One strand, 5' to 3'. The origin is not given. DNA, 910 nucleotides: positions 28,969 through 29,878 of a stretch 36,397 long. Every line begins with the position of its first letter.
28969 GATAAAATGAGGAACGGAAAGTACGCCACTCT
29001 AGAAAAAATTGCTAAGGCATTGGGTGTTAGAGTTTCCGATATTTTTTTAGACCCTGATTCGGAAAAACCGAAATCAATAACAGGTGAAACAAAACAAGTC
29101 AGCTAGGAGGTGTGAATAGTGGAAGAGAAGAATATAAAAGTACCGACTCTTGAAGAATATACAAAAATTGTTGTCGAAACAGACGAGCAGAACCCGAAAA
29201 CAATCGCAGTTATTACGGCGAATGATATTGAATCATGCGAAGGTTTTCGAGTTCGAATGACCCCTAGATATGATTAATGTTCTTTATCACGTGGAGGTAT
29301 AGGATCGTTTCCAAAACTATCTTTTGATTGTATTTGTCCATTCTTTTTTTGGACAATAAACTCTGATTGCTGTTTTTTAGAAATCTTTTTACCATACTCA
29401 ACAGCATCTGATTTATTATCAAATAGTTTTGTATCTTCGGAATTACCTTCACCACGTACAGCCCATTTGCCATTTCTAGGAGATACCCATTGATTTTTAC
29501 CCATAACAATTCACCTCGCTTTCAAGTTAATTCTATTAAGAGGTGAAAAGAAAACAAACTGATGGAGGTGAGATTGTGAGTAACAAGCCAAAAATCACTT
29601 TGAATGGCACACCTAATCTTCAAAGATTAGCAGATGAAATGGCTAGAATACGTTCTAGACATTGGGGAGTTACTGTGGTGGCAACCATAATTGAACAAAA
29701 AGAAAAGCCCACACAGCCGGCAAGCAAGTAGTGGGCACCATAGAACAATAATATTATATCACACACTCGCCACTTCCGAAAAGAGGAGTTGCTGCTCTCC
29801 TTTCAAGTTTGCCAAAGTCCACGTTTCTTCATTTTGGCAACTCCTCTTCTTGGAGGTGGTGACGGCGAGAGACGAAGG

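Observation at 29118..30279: Tandemly duplicated convergent two-gene cassette (small '...R(I/V)R(L/M)TP(K/R)YD' protein opposite a DUF2188 protein) with identical TTAA stop-codon overlap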

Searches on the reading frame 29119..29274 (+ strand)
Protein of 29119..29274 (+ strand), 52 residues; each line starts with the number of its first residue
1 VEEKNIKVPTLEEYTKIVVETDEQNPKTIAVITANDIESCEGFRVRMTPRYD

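Call 7: search_protein_families(library=pfam, proteins=[window:29119-29274:+], max_evalue=1)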
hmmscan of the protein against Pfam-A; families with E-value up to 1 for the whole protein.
window:29119-29274:+ (52 aa): 1 family
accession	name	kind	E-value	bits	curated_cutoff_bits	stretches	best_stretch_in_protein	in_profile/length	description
PF02252.23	PA28_C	-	0.12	12.6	20.9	1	3-32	84-113/145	Proteasome activator PA28, C-terminal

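Call 8: search_protein_families(library=phrogs, proteins=[window:29119-29274:+], max_evalue=0.1)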
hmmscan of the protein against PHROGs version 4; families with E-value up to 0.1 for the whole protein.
window:29119-29274:+ (52 aa): 1 family
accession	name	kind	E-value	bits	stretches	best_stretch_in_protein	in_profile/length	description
phrog_3150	-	unknown function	4e-23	82.3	1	2-52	6-54/54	-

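Call 37: find_homologous_proteins(query=window:29119-29274:+, max_evalue=0.001)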
Query window:29119-29274:+ (52 aa): 86 proteins with E <= 0.001 among 86 candidates.
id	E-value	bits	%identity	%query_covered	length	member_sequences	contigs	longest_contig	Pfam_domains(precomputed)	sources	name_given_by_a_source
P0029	2.2e-26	107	100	100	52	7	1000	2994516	-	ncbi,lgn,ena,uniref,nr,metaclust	ncbi:TPA: hypothetical protein ACKEZU_001418 [Enterococcus faecium]|uniref:Uncharacterized protein n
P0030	9.4e-23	95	100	92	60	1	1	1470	-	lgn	-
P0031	8.7e-21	89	87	100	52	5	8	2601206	-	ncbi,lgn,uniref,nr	ncbi:hypothetical protein UL360_002450 [Enterococcus faecium]|uniref:Uncharacterized protein n=1 Tax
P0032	2.0e-19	85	82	98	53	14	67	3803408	-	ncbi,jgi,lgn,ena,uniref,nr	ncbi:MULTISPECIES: hypothetical protein [Enterococcus]|uniref:hypothetical protein n=1 Tax=Enterococ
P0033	5.7e-19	84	81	100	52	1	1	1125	-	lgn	-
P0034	1.1e-18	83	83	100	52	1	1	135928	-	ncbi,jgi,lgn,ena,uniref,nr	ncbi:hypothetical protein [Enterococcus hirae]|uniref:hypothetical protein n=1 Tax=Enterococcus hira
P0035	3.1e-18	81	81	100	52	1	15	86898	-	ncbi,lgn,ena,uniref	ncbi:hypothetical protein [Enterococcus hirae]|uniref:hypothetical protein n=1 Tax=Enterococcus hira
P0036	4.3e-18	81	80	98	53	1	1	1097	-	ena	-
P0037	1.9e-14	70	78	88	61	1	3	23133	-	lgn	-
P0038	2.6e-14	69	80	87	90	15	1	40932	-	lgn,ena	-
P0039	1.6e-13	67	67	94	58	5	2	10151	-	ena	-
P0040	1.6e-13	67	76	87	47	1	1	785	-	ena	-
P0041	1.6e-13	67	72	90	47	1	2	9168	-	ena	-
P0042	1.6e-13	67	72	90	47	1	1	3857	-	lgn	-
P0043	2.0e-13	67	70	90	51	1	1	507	-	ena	-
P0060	7.3e-13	65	68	90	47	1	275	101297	-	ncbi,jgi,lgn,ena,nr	ncbi:hypothetical protein [Granulicatella sp. HMSC30F09]|jgi:hypothetical protein|nr:hypothetical pr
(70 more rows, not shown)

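Call 41: find_encoding_contigs(protein=P0031, flank=3000, max_places=3)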
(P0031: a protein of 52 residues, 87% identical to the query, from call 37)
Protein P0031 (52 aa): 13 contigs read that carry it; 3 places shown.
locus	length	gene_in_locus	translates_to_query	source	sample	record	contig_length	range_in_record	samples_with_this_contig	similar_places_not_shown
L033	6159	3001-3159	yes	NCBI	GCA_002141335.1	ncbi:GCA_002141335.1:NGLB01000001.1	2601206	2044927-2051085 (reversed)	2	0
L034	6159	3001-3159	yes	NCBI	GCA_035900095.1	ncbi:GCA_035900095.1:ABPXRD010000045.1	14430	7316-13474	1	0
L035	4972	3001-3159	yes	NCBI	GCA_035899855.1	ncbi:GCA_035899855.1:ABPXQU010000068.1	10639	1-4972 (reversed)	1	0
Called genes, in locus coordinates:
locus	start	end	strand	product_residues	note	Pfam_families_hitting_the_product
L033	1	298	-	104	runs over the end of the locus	-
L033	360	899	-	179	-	PF11611:DUF4352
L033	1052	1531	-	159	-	PF06114:Peptidase_M78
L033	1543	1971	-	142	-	PF12844:HTH_19, PF01381:HTH_3 (weak), PF13443:HTH_26 (weak)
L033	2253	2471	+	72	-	-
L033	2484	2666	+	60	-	-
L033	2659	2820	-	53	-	-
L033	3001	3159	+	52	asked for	-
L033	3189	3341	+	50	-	-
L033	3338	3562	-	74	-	PF09954:DUF2188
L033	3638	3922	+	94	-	-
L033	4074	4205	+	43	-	-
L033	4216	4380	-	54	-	PF14168:YjzC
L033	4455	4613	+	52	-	-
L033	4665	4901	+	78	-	-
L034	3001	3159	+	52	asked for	-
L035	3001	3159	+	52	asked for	-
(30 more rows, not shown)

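Call 42: find_encoding_contigs(protein=P0060, flank=3000, max_places=4)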
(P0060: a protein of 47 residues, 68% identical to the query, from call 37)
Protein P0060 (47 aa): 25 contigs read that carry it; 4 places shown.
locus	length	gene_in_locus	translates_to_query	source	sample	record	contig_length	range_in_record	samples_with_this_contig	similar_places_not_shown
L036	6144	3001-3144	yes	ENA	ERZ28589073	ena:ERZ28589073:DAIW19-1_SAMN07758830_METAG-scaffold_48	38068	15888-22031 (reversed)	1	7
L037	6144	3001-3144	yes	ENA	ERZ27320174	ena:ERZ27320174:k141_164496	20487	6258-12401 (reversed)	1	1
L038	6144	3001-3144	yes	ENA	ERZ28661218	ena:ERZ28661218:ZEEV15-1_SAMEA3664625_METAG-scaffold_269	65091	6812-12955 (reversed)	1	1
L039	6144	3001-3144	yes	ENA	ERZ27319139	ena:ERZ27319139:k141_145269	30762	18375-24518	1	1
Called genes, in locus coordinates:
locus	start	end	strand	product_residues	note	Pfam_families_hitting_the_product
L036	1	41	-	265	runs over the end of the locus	PF00589:Phage_integrase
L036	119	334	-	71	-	PF14657:Arm-DNA-bind_4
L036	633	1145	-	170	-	-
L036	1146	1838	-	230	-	PF12686:DUF3800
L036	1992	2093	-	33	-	-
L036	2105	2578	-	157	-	PF12844:HTH_19 (weak), PF27520:SP15_N (weak), PF01381:HTH_3 (weak)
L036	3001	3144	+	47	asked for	-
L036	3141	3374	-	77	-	PF09954:DUF2188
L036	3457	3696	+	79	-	-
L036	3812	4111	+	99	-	-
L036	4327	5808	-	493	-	PF08280:HTH_Mga, PF21476:PF0610-like_N (faint), PF05043:Mga, PF08270:PRD_Mga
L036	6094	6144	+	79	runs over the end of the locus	PF04226:Transgly_assoc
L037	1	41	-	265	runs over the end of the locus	PF00589:Phage_integrase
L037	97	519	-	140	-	-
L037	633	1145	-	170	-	-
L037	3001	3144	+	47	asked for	-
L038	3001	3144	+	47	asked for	-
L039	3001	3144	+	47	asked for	-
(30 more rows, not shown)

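Call 43: search_protein_families(library=padloc, proteins=[window:29119-29274:+], max_evalue=1)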
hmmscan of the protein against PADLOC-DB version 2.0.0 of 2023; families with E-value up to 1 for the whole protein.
window:29119-29274:+ (52 aa): 0 families

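Call 44: search_protein_families(library=ncbifam, proteins=[window:29119-29274:+], max_evalue=1)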
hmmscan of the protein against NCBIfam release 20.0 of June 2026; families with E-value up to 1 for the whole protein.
window:29119-29274:+ (52 aa): 0 families

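Call 101: find_encoding_contigs(protein=P0029, flank=2500, max_places=8)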
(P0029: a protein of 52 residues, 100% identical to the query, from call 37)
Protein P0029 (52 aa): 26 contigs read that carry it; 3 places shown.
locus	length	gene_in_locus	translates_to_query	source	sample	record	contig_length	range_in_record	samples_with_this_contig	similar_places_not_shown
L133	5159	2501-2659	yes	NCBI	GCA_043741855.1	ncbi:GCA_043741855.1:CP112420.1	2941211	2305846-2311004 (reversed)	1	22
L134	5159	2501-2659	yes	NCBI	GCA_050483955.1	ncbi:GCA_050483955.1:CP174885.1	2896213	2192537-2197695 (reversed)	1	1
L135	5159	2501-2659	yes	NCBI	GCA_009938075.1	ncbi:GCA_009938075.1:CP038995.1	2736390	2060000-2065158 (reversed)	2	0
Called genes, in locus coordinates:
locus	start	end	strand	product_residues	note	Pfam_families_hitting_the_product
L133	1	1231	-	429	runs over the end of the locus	PF13250:SNIPE, PF10544:T5orf172, PF13455:MUG113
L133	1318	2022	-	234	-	PF01381:HTH_3, PF12844:HTH_19, PF13443:HTH_26 (weak), PF13560:HTH_31 (weak), PF00717:Peptidase_S24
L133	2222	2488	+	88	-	PF12844:HTH_19 (weak), PF01381:HTH_3, PF13443:HTH_26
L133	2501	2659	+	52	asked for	-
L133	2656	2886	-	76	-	PF09954:DUF2188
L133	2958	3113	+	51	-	-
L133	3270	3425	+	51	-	-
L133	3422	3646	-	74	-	PF09954:DUF2188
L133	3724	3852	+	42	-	-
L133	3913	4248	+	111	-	-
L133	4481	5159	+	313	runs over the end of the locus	PF09588:YqaJ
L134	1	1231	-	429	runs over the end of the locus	PF13250:SNIPE, PF10544:T5orf172, PF13455:MUG113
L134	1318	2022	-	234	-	PF01381:HTH_3, PF12844:HTH_19, PF13443:HTH_26 (weak), PF13560:HTH_31 (weak), PF00717:Peptidase_S24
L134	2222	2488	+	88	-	PF12844:HTH_19 (weak), PF01381:HTH_3, PF13443:HTH_26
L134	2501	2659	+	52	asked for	-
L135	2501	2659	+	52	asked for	-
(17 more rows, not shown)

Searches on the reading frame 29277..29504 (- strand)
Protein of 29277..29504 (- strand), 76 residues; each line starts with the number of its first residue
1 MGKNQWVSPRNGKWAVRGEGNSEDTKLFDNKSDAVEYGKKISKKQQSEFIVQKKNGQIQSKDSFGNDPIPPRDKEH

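Call 7: search_protein_families(library=pfam, proteins=[window:29277-29504:-], max_evalue=1)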
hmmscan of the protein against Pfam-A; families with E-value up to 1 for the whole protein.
window:29277-29504:- (76 aa): 1 family
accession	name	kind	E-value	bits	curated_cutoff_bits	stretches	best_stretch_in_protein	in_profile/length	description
PF09954.14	DUF2188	-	1.9e-20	73.2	22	1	5-64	1-62/62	Uncharacterized protein conserved in bacteria (DUF2188)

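Call 8: search_protein_families(library=phrogs, proteins=[window:29277-29504:-], max_evalue=0.1)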
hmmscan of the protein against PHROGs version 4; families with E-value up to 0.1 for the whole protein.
window:29277-29504:- (76 aa): 2 families
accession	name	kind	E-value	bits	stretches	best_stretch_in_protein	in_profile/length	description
phrog_3220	-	unknown function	2.1e-34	118.7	1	1-73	1-74/74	-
phrog_22338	-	unknown function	7.2e-10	40.2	1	6-72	139-206/207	-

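Call 43: search_protein_families(library=padloc, proteins=[window:29277-29504:-], max_evalue=1)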
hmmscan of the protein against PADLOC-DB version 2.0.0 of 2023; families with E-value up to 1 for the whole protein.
window:29277-29504:- (76 aa): 2 families
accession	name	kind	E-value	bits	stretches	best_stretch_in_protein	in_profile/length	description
PDLC04942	PDC-S16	-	6.6e-30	101.7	1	1-72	1-74/75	-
PDLC04941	PDC-S16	-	8.5e-30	101.4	1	1-72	1-74/75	-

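Call 44: search_protein_families(library=ncbifam, proteins=[window:29277-29504:-], max_evalue=1)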
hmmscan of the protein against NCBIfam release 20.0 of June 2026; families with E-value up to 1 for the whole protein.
window:29277-29504:- (76 aa): 0 families

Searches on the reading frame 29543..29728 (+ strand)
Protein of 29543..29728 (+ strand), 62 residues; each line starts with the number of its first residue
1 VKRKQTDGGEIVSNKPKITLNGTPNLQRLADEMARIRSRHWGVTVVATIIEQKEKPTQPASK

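Call 7: search_protein_families(library=pfam, proteins=[window:29543-29728:+], max_evalue=1)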
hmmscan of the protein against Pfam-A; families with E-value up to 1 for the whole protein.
window:29543-29728:+ (62 aa): 1 family
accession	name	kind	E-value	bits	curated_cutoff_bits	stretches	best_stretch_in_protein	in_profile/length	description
PF19906.4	CGDB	-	0.18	12.1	27.6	1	6-54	47-92/112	C-glycoside deglycosidase beta subunit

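Call 8: search_protein_families(library=phrogs, proteins=[window:29543-29728:+], max_evalue=0.1)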
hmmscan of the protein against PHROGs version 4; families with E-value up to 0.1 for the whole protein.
window:29543-29728:+ (62 aa): 2 families
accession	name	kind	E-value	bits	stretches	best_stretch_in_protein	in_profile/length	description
phrog_20743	-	unknown function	4.2e-41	139.6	1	12-62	1-51/51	-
phrog_17130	-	unknown function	0.005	17.8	1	18-52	9-43/62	-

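Call 43: search_protein_families(library=padloc, proteins=[window:29543-29728:+], max_evalue=1)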
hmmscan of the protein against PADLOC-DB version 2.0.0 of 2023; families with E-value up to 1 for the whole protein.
window:29543-29728:+ (62 aa): 0 families

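Call 44: search_protein_families(library=ncbifam, proteins=[window:29543-29728:+], max_evalue=1)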
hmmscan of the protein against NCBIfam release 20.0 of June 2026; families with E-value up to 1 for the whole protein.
window:29543-29728:+ (62 aa): 0 families
